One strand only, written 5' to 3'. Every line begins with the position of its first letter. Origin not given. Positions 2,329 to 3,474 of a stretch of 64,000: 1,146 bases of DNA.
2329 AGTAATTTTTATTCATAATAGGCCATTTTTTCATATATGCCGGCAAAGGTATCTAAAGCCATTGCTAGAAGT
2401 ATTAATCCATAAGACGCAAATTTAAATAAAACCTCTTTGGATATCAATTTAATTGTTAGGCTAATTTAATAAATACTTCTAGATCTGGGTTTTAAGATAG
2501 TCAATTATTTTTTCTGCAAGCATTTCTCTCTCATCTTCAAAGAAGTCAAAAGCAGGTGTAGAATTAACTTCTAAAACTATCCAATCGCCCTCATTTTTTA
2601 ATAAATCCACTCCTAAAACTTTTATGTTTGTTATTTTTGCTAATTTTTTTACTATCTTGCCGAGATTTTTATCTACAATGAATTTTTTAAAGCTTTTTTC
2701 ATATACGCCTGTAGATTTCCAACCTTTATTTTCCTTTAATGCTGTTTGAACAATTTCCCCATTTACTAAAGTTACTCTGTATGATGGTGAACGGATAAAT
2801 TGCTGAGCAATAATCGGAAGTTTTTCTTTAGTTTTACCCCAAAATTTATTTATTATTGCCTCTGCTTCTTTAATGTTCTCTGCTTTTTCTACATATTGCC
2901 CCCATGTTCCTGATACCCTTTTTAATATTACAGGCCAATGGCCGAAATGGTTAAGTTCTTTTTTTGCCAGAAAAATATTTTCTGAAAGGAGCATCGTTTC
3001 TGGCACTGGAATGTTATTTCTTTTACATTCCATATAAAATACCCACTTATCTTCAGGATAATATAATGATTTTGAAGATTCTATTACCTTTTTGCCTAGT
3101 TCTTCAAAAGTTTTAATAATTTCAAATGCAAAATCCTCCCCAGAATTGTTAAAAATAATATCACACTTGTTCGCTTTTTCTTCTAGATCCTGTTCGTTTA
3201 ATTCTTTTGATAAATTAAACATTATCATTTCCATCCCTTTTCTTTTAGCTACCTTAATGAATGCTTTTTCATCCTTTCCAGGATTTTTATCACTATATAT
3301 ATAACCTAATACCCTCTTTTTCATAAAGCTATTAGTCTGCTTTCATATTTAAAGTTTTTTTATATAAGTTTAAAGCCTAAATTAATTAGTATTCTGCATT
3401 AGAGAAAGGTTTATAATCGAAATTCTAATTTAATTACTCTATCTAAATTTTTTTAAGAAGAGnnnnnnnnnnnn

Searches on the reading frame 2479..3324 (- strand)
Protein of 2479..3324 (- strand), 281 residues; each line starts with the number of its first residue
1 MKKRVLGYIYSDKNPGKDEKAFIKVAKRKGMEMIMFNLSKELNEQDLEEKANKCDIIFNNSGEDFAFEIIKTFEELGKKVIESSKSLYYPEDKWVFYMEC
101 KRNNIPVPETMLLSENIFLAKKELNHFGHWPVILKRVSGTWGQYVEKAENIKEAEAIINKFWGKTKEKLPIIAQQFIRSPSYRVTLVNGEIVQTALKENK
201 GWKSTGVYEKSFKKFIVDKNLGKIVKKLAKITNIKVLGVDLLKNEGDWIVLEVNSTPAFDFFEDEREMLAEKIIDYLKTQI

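Call 71: search_protein_families(library=pfam, proteins=[window:2479-3324:-], max_evalue=0.00001)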
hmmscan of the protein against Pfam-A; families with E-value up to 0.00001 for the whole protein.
window:2479-3324:- (281 aa): 2 families
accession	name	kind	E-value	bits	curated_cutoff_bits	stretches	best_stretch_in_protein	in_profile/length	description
PF08443.16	RimK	-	5.1e-19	69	21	1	92-277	3-188/188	RimK-like ATP-grasp domain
PF02655.19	ATP-grasp_3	-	1.4e-08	35.5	23.2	1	91-255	2-155/160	ATP-grasp domain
